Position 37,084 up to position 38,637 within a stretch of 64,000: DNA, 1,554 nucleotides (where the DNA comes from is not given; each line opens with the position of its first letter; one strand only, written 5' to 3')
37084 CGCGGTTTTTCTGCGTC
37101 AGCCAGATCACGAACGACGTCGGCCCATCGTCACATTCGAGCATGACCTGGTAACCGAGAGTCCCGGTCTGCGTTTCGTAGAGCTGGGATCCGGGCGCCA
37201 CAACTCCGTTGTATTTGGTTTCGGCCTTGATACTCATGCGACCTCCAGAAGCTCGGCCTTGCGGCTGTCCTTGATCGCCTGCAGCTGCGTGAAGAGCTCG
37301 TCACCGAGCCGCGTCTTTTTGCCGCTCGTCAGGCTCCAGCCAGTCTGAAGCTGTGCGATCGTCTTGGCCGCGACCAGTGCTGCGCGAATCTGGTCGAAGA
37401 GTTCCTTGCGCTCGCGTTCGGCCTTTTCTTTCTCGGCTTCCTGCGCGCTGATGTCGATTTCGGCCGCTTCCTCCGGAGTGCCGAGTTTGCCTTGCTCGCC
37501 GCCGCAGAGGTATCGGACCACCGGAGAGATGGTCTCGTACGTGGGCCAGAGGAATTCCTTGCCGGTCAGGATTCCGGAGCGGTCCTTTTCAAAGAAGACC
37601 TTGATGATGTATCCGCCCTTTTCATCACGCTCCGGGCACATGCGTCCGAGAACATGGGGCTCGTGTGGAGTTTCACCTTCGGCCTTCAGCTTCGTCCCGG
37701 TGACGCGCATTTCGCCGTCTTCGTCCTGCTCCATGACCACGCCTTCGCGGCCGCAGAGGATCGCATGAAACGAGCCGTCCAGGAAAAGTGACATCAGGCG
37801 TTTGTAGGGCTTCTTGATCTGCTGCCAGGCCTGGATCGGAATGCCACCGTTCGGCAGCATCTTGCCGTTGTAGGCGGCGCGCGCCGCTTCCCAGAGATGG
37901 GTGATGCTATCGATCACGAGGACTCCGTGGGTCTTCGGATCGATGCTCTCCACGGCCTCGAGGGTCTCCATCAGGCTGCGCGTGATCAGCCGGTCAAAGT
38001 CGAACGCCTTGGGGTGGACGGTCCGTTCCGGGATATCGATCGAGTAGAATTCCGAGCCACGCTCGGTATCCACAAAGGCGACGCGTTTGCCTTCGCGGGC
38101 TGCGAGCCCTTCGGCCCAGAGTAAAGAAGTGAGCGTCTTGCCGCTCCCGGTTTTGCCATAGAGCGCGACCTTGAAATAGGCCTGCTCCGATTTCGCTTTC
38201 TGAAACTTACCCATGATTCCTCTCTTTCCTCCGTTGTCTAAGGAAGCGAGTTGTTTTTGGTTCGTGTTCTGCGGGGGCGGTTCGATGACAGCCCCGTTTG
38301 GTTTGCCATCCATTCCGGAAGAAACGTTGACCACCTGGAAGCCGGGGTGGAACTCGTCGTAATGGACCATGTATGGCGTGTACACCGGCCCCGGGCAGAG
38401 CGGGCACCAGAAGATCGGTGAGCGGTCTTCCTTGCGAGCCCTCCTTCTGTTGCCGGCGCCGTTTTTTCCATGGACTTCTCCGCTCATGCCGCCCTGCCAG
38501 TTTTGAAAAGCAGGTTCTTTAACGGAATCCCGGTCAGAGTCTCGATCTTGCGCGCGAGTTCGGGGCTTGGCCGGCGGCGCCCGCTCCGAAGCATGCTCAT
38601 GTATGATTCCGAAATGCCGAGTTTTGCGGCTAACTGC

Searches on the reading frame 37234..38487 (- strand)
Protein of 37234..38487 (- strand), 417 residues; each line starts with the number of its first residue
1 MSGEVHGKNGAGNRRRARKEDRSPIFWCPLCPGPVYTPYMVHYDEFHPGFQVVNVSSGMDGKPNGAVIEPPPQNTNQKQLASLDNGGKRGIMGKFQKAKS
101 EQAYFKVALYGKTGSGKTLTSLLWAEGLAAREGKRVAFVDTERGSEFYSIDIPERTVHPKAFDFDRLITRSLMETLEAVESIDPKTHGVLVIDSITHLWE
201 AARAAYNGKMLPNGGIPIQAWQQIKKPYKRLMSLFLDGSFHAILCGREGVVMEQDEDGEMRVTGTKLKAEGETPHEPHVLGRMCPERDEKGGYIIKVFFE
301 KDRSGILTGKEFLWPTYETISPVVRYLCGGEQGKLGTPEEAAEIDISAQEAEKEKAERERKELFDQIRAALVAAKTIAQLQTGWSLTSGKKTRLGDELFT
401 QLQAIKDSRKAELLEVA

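Call 5: search_protein_families(library=pfam, proteins=[window:37234-38487:-], max_evalue=0.01)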
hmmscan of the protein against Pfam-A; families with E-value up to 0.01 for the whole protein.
window:37234-38487:- (417 aa): 4 families
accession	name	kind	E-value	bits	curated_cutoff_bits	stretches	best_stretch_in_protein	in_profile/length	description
PF13479.12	AAA_24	-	7.7e-11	42.6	27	1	106-272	4-153/195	AAA domain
PF01656.29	CbiA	-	0.0018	18.6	25.4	1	108-163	3-54/125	CobQ/CobB/MinD/ParA nucleotide binding domain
PF13401.12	AAA_22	-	0.0031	18.3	27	0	108-198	9-96/130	AAA domain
PF13238.12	AAA_18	-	0.0072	17.2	29.4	0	107-205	1-90/128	AAA domain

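Call 17: find_related_loci(query=window:37234-38487:-, collection=genome_contigs, flank=10000)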
Query window:37234-38487:- (417 aa) in genome_contigs; peptide patterns used: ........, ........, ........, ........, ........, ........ (x = any residue, [..] = any of these).
122 stretches matched a pattern; 5 encode a relative of the query (tblastn E <= 1e-3); 5 distinct loci.
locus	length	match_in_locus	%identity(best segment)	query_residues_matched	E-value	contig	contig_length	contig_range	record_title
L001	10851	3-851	93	135-417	5e-172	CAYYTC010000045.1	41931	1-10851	MAG TPA_asm: uncultured Acidobacteriota bacterium isolate SRP192927_co7_741 genome assembly, contig: NODE_1313_length_41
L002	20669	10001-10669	88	195-417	7e-134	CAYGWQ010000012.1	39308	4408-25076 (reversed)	MAG TPA_asm: uncultured Acidobacteriota bacterium isolate ERP119294_co3_343 genome assembly, contig: NODE_368_length_393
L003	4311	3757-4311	97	91-275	6e-121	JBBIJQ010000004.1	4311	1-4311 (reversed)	MAG: Planctomycetales bacterium isolate QNS170220_bin_166 NODE_9258_length_4311_cov_2.091400, whole genome shotgun seque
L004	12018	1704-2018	88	79-183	1e-53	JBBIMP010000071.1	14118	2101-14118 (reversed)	MAG: Acidobacteriota bacterium isolate RSS170216_bin_235 NODE_3578_length_14118_cov_16.853872, whole genome shotgun sequ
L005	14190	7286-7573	91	87-182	2e-50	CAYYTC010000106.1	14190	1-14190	MAG TPA_asm: uncultured Acidobacteriota bacterium isolate SRP192927_co7_741 genome assembly, contig: NODE_8258_length_14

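Call 21: search_protein_families(library=pfam, proteins=[L002:8823-9674:-, L002:7870-8760:+, L002:7092-7895:+, L002:5744-6775:+, L002:6248-6823:-, L002:5063-5611:-, L002:3711-4880:-, L002:1227-3371:-, L003:2374-2976:-, L003:812-2269:-], max_evalue=0.01)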
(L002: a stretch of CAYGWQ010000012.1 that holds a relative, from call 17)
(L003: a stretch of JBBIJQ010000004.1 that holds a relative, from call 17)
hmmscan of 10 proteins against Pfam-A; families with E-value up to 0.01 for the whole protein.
L002:8823-9674:- (283 aa): 5 families
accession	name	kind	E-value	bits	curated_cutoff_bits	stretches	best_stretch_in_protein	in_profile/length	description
PF00717.28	Peptidase_S24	-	5.6e-19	68.4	23.3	1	163-272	6-116/116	Peptidase S24-like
PF13443.12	HTH_26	-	1.6e-07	31.9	22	1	19-70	9-61/63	Cro/C1-type HTH DNA-binding domain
PF01381.28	HTH_3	-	2.4e-06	27.9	23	1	19-66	8-55/55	Helix-turn-helix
PF13560.12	HTH_31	-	0.00017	22.3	27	1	19-63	13-58/64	Helix-turn-helix domain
PF13744.12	HTH_37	-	0.0051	17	27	1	8-44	19-55/80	Helix-turn-helix domain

L002:7870-8760:+ (296 aa): 1 family
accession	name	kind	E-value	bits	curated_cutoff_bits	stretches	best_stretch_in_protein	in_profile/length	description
PF08843.17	AbiEii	-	2.6e-26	93.5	22.5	1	54-274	9-213/238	Nucleotidyl transferase AbiEii toxin, Type IV TA system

L002:7092-7895:+ (267 aa): 2 families
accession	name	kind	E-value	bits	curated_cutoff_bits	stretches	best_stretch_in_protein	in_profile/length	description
PF19570.5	DUF6088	-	0.0003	21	25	1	37-115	25-103/172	Family of unknown function (DUF6088)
PF13338.12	AbiEi_4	-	0.0015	19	25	1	19-65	9-49/49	Transcriptional regulator, AbiEi antitoxin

L002:5744-6775:+ (343 aa): 2 families
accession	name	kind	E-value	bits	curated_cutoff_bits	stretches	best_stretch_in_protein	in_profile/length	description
PF13683.12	rve_3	-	4.4e-10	39.6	26.5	1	252-312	7-67/67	Integrase core domain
PF00665.32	rve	-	0.0033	18.1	32.6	1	162-258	2-102/102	Integrase core domain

L002:6248-6823:- (191 aa): 0 families

L002:5063-5611:- (182 aa): 1 family
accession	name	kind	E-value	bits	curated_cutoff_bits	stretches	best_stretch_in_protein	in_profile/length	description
PF06698.16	DUF1192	-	0.0079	16.7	25.5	1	38-72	19-53/58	Protein of unknown function (DUF1192)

L002:3711-4880:- (389 aa): 1 family
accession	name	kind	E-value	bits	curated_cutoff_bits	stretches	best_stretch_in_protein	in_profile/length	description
PF13519.12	VWA_2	-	0.008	17.2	27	0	186-282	3-105/107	von Willebrand factor type A domain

L002:1227-3371:- (714 aa): 26 families (the best 25 are shown)
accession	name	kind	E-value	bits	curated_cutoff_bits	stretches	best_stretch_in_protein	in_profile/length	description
PF07719.23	TPR_2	-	2e-39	130.8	27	2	315-347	2-34/34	Tetratricopeptide repeat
PF14559.12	TPR_19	-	1e-35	122.3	25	6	292-356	3-66/68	Tetratricopeptide repeat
PF13428.12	TPR_14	-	2.7e-35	117.6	23.5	3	315-356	2-43/44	Tetratricopeptide repeat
PF13432.12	TPR_16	-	3.7e-35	120.4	32.7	5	423-477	4-58/65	Tetratricopeptide repeat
PF00515.34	TPR_1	-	4.4e-35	118.5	27.8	2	222-247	9-34/34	Tetratricopeptide repeat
PF13431.12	TPR_17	-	8.9e-27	91.5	24.4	1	236-267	1-32/34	Tetratricopeptide repeat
PF13414.12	TPR_11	-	3.1e-25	88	26.8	2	223-262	3-42/42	TPR repeat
PF13424.12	TPR_12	-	4.1e-20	72.2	30.1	3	315-374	4-71/77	Tetratricopeptide repeat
PF13181.12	TPR_8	-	2.6e-16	58.8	25.7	0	315-346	2-33/34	Tetratricopeptide repeat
PF23914.1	TPR_CcmH_CycH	-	7.2e-15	55.6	42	3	458-546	58-149/158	Cytochrome c-type biogenesis protein H TPR domain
PF13176.12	TPR_7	-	1.4e-10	40.8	27.9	1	316-347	1-32/36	Tetratricopeptide repeat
PF13429.12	TPR_15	-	4.5e-10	39.9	26.2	1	318-542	51-271/280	Tetratricopeptide repeat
PF13371.12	TPR_9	-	9.2e-10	38.8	35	1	223-269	4-50/73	Tetratricopeptide repeat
PF24575.1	TPR_Slam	-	9.4e-10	39.3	35.2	0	282-337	49-104/104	Surface lipoprotein assembly modifier, N-terminal TPR repeats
PF20308.4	TPR-S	-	1.5e-08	35.6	27.6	1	330-447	2-90/102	Tetratricopeptide Repeats-Sensor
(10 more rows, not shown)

L003:2374-2976:- (200 aa): 1 family
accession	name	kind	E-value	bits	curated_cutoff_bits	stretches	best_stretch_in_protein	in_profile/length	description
PF00717.28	Peptidase_S24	-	1.1e-25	90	23.3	1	83-192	5-115/116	Peptidase S24-like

L003:812-2269:- (485 aa): 0 families

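Call 22: search_protein_families(library=phrogs, proteins=[window:37234-38487:-], max_evalue=0.01)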
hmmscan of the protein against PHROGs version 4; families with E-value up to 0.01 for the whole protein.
window:37234-38487:- (417 aa): 2 families
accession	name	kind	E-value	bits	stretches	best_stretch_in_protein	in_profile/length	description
phrog_1366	-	unknown function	8.3e-40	138.2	1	94-371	4-273/307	-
phrog_124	-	DNA, RNA and nucleotide metabolism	1.1e-13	52.4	1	92-367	27-295/382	Sak4-like ssDNA annealing protein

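Call 23: find_related_loci(query=window:37234-38487:-, collection=viral_contigs, flank=10000)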
Query window:37234-38487:- (417 aa) in viral_contigs; peptide patterns used: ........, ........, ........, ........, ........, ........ (x = any residue, [..] = any of these).
30 stretches matched a pattern; 6 encode a relative of the query (tblastn E <= 1e-3); 6 distinct loci.
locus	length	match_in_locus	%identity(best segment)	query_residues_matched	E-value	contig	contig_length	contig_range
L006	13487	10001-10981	86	91-417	0e+0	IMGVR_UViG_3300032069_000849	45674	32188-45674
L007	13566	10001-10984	84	90-417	0e+0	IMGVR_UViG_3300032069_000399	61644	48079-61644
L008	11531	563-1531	70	95-417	6e-155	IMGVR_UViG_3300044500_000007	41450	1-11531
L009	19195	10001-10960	70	95-415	2e-149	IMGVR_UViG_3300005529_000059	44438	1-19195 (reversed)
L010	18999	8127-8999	51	92-380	9e-88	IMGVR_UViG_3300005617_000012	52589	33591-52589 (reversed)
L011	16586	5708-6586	41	89-381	7e-70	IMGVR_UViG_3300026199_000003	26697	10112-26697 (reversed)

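Call 27: search_protein_families(library=pfam, proteins=[L006:2420-3631:+, L006:2939-3685:-, L006:3639-4895:-, L006:4651-5145:-, L006:5736-6458:-, L006:5313-6278:+, L006:6268-8232:+, L006:8426-8716:+, L006:8683-9549:+, L006:9539-9973:+], max_evalue=0.01)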
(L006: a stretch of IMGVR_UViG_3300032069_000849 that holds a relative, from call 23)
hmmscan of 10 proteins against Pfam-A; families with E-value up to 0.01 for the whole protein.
L006:2420-3631:+ (403 aa): 1 family
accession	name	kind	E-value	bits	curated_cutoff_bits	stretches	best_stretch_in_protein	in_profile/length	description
PF00145.23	DNA_methylase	-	1.9e-66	225.2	22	2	100-303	2-195/324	C-5 cytosine-specific DNA methylase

L006:2939-3685:- (248 aa): 0 families

L006:3639-4895:- (418 aa): 0 families

L006:4651-5145:- (164 aa): 2 families
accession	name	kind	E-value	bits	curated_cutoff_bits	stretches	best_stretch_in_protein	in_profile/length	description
PF03852.21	Vsr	-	1.1e-20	73.7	27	1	20-95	1-72/74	DNA mismatch endonuclease Vsr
PF18741.7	MTES_1575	-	0.00082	19.8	38.2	1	110-137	53-80/96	REase_MTES_1575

L006:5736-6458:- (240 aa): 0 families

L006:5313-6278:+ (321 aa): 0 families

L006:6268-8232:+ (654 aa): 1 family
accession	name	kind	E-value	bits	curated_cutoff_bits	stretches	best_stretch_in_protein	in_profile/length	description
PF06508.19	QueC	-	1.8e-09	37.9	22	1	293-354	149-205/210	Queuosine biosynthesis protein QueC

L006:8426-8716:+ (96 aa): 0 families

L006:8683-9549:+ (288 aa): 1 family
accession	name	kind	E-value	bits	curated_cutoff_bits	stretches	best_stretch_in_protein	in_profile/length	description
PF02195.25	ParB_N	-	4.5e-06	27.1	26.3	1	21-83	19-84/95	ParB N-terminal domain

L006:9539-9973:+ (144 aa): 0 families

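Call 28: search_protein_families(library=pfam, proteins=[L007:216-3062:-, L007:3059-3775:-, L007:3943-4284:+, L007:4281-4577:+, L007:4598-5467:-, L007:5486-6340:-, L007:6448-6726:+, L007:7100-8155:+, L007:8266-9114:+, L007:9092-9526:+], max_evalue=0.01)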
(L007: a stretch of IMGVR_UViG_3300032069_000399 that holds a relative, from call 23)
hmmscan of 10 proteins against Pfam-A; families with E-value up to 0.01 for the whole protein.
L007:216-3062:- (948 aa): 8 families
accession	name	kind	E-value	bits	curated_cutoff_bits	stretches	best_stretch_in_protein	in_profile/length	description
PF00580.27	UvrD-helicase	-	3.1e-64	217.7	23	1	15-290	2-270/271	UvrD/REP helicase N-terminal domain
PF12705.13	PDDEXK_1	-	2.8e-22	80.3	22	1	704-941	7-246/247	PD-(D/E)XK nuclease superfamily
PF13245.12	AAA_19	-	2.7e-20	73.3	25.1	1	26-276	11-134/134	AAA domain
PF13361.12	UvrD_C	-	3.7e-15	56.6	25.6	2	557-656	264-348/350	UvrD-like helicase C-terminal domain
PF01930.23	Cas_Cas4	-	1.1e-06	29.3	22.7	1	815-942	52-159/160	Domain of unknown function DUF83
PF13604.12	AAA_30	-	1.7e-06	28.4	27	0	14-87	2-75/191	AAA domain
PF13538.12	UvrD_C_2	-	5.4e-05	23.4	27.4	1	581-603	2-26/52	UvrD-like helicase C-terminal domain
PF00270.35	DEAD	-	0.0099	16.1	26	0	18-84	4-71/167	DEAD/DEAH box helicase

L007:3059-3775:- (238 aa): 4 families
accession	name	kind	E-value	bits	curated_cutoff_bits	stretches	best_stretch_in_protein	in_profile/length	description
PF04002.20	RadC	-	3.1e-32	111.5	22.1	1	117-236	3-120/121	RadC-like JAB domain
PF20582.4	UPF0758_N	-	1.6e-07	31.7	27.1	1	20-89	6-74/77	UPF0758 N-terminal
PF12826.13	HHH_2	-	5.2e-05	23.8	27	1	56-90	13-47/64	Helix-hairpin-helix motif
PF14464.11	Prok-JAB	-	0.00017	21.9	25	1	169-208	55-94/114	Prokaryotic homologs of the JAB domain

L007:3943-4284:+ (113 aa): 0 families

L007:4281-4577:+ (98 aa): 0 families

L007:4598-5467:- (289 aa): 3 families
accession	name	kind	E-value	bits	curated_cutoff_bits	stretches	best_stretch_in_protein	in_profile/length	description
PF14267.11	DUF4357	-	2.1e-21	76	38.4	1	229-282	1-54/54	Domain of unknown function (DUF4357)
PF18755.6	RAMA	-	0.00023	21.5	35.2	1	229-287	41-99/107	Restriction Enzyme Adenine Methylase Associated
PF01541.30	GIY-YIG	-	0.008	16.9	22.6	0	57-93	2-34/78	GIY-YIG catalytic domain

L007:5486-6340:- (284 aa): 11 families
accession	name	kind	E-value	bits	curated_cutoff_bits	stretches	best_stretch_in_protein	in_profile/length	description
PF00717.28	Peptidase_S24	-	8.6e-26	90.4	23.3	1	167-276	5-115/116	Peptidase S24-like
PF13560.12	HTH_31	-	1.6e-10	41.6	27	1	21-63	15-58/64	Helix-turn-helix domain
PF01381.28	HTH_3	-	3.5e-09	37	23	1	20-65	9-54/55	Helix-turn-helix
PF13443.12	HTH_26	-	4.4e-09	36.9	22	1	20-66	10-57/63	Cro/C1-type HTH DNA-binding domain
PF01325.25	Fe_dep_repress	-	0.00059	20.4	26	1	3-42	5-44/60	Iron dependent repressor, N-terminal DNA binding domain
PF00356.27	LacI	-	0.00086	19.5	27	1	24-50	3-29/46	Bacterial regulatory proteins, lacI family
PF13744.12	HTH_37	-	0.0016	18.6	27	1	9-59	21-68/80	Helix-turn-helix domain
PF24034.1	DUF7343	-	0.0023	18.2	27.6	1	16-42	14-40/62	Domain of unknown function (DUF7343)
PF13384.12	HTH_23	-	0.0037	17.5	24.6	0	8-42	8-39/50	Homeodomain-like domain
PF01047.28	MarR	-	0.0075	16.6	24.6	0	17-41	14-38/59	MarR family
PF10502.14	Peptidase_S26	-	0.0096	16.3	22.9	0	199-235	26-66/168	Signal peptidase, peptidase S26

L007:6448-6726:+ (92 aa): 2 families
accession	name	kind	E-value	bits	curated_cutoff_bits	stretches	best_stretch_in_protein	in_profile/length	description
PF01381.28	HTH_3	-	1.2e-10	41.7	23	1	12-65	1-54/55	Helix-turn-helix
PF13560.12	HTH_31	-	0.00027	21.6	27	1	19-62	13-57/64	Helix-turn-helix domain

L007:7100-8155:+ (351 aa): 0 families

L007:8266-9114:+ (282 aa): 1 family
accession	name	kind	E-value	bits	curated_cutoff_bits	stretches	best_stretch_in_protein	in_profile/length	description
PF02195.25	ParB_N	-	2.8e-06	27.7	26.3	1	11-73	19-84/95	ParB N-terminal domain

L007:9092-9526:+ (144 aa): 0 families

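Call 38: find_homologous_proteins(query=window:37234-38487:-, max_evalue=1e-30)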
Query window:37234-38487:- (417 aa): 685 proteins with E <= 1e-30 among 8000 candidates; the best 120 are listed.
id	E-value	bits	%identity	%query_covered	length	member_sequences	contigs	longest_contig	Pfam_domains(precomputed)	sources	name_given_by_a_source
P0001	4.5e-278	940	99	100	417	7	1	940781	PF13479.13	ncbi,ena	-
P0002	9.1e-238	807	85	100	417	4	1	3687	PF13479.13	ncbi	-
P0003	1.9e-228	777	83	100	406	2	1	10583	PF13479.13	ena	-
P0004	5.5e-224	762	89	91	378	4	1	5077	PF13479.13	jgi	jgi:hypothetical protein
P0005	8.0e-222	755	88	91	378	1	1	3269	PF13479.13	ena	-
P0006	1.3e-218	744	87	91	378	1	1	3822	PF13479.13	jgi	jgi:hypothetical protein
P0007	1.5e-198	678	93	78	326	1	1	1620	PF13479.13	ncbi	-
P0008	1.3e-194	665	90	78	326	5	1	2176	PF13479.13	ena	-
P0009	1.2e-193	662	89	78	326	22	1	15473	PF13479.13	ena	-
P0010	1.9e-193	661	88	78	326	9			PF13479.13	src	-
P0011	1.5e-190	652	87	78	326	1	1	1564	PF13479.13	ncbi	-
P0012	3.5e-190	651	88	78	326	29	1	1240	PF13479.13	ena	-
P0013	3.8e-190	650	87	78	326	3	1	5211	PF13479.13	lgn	-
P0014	4.9e-190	650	87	78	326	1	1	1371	PF13479.13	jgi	-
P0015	1.9e-187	642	86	78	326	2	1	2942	PF13479.13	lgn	-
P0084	5.3e-147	508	70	77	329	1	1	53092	PF13479.13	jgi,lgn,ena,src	-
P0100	6.3e-145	501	68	78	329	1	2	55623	PF13479.13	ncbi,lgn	-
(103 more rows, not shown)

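Call 39: find_encoding_contigs(protein=P0001, flank=10000, max_places=4)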
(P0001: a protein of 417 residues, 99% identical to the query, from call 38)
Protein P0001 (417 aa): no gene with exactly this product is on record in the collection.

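Call 40: find_encoding_contigs(protein=P0100, flank=10000, max_places=3)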
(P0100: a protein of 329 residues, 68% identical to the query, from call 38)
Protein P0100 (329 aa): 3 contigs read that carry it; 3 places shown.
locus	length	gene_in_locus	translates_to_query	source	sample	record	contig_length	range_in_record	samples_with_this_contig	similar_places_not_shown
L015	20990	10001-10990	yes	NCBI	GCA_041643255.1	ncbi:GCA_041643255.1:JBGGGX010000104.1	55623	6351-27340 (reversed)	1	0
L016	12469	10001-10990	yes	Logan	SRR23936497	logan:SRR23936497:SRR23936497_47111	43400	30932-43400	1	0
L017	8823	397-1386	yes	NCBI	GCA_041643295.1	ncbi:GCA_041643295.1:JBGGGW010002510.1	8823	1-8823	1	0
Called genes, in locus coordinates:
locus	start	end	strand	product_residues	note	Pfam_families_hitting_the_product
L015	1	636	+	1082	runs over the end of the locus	PF12708:Pect-lyase_RHGA_epim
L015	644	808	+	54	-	-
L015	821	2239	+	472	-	-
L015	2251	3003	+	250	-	PF13385:Laminin_G_3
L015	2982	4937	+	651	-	PF22842:Pel9A-like_beta_helix, PF13229:Beta_helix (weak)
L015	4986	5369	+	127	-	-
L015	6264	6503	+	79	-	-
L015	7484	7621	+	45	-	-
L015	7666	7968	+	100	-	-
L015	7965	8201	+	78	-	-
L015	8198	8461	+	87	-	-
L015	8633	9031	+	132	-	-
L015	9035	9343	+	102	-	-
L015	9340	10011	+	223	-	-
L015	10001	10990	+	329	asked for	PF13479:AAA_24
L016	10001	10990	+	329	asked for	PF13479:AAA_24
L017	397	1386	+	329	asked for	PF13479:AAA_24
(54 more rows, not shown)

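Call 41: find_encoding_contigs(protein=P0084, flank=10000, max_places=3)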
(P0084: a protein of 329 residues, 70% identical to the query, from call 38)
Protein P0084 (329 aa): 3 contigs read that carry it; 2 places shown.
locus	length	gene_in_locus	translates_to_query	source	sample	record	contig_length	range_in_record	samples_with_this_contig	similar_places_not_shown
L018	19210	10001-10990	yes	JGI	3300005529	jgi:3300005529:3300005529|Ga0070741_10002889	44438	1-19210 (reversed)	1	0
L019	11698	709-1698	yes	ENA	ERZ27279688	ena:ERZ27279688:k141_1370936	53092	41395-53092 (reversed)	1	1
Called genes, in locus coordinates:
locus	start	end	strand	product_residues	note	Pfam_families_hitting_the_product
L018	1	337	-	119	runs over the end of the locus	-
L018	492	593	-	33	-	-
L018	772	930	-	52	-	-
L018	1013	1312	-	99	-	-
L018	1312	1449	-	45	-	-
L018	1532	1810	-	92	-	-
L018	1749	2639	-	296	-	-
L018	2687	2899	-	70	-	-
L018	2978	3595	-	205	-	-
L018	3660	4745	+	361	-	PF00589:Phage_integrase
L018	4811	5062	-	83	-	PF12728:HTH_17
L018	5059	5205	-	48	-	-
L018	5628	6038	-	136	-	-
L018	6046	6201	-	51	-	-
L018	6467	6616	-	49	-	-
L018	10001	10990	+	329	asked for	PF13479:AAA_24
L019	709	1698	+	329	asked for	PF13479:AAA_24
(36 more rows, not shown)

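Call 52: search_protein_families(library=pfam, proteins=[L005:5496-5855:-, L005:4890-5531:+, L005:2548-4149:-, L005:1177-1959:-, L005:80-1099:-], max_evalue=0.01)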
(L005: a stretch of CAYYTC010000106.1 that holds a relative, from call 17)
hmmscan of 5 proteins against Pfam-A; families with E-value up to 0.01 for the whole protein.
L005:5496-5855:- (119 aa): 2 families
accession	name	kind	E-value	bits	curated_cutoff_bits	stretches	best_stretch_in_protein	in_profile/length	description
PF05973.20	Gp49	-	5.7e-13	49.2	23.9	1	29-113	6-89/90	Phage derived protein Gp49-like (DUF891)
PF05016.21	ParE_toxin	-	0.0018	19.3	23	1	58-96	42-85/89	ParE toxin of type II toxin-antitoxin system, parDE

L005:4890-5531:+ (213 aa): 0 families

L005:2548-4149:- (533 aa): 1 family
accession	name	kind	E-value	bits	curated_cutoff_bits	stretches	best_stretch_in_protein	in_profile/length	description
PF25183.1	OMP_b-brl_4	-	1.8e-71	242.2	30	1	1-488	388-821/838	Outer membrane beta barrel domain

L005:1177-1959:- (260 aa): 0 families

L005:80-1099:- (339 aa): 2 families
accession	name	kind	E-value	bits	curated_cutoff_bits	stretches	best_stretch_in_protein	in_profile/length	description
PF13578.12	Methyltransf_24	-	1.9e-08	35.5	26.3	1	159-265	1-105/105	Methyltransferase domain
PF13946.11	DUF4214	-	2.6e-08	34.3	23.2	1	6-58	17-69/72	Domain of unknown function (DUF4214)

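Call 87: search_protein_families(library=padloc, proteins=[L003:812-2269:-, L007:216-3062:-, L007:4598-5467:-, L006:3639-4895:-], max_evalue=0.001)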
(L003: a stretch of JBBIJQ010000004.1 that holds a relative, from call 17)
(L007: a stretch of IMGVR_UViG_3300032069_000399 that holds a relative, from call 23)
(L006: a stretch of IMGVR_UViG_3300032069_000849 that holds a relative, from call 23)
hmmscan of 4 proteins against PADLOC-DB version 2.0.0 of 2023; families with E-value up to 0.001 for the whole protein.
L003:812-2269:- (485 aa): 0 families

L007:216-3062:- (948 aa): 63 families (the best 25 are shown)
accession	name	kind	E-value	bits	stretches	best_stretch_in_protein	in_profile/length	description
PDLC03802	RTasHel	-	6.9e-52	175.2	1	13-387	5-321/675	DRT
PDLC00114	GajB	-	1.5e-50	170.5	1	13-312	7-295/635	UrvD helicase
PDLC00132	GajB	-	6e-47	158.6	1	13-311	3-294/625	UrvD helicase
PDLC00117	GajB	-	1.2e-40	137.7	2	17-312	19-298/604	UrvD helicase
PDLC00127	GajB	-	3e-36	123.1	1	12-339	7-312/594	UrvD helicase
PDLC00123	GajB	-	6.4e-33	112.2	3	200-319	143-262/540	UrvD helicase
PDLC00122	GajB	-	7.2e-28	95.7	2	232-310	162-241/502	UrvD helicase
PDLC00107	GajB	-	2.4e-27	93.8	2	16-304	18-286/587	UrvD helicase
PDLC00119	GajB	-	2.7e-27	94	1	24-310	13-294/565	UrvD helicase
PDLC00130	GajB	-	3.8e-27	92.8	1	14-319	4-293/589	UrvD helicase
PDLC00112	GajB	-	4.2e-27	93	2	196-310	171-289/581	UrvD helicase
PDLC00103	GajB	-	4e-26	90.1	2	12-409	15-375/612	UrvD helicase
PDLC00129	GajB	-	4.3e-26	89.7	2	30-315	29-308/594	UrvD helicase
PDLC00121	GajB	-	1.4e-25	87.9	2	196-310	166-277/565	UrvD helicase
PDLC00104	GajB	-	2.2e-22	77.5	1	14-312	4-244/574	UrvD helicase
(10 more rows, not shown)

L007:4598-5467:- (289 aa): 7 families
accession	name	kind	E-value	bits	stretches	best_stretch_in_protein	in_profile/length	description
PDLC04923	PDC-S14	-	1.8e-102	340.7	1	5-288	18-312/320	-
PDLC04925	PDC-S14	-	3.6e-94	313.1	1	5-286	10-295/301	-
PDLC04922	PDC-S14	-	5.7e-56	188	2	8-168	1-157/305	-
PDLC04921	PDC-S14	-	6.3e-22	76.2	1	41-286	35-265/280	-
PDLC04924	PDC-S14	-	1.4e-17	62.3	1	22-276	15-271/280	-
PDLC02190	DUF3780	-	4.5e-12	43.8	1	196-285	268-355/361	-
PDLC05040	PDC-S57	-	1.3e-06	26.5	1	239-286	180-225/229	-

L006:3639-4895:- (418 aa): 1 family
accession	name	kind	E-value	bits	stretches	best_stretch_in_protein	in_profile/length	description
PDLC03508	REase_II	-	3.8e-133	441.6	1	84-417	2-330/340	Type II restriction enzyme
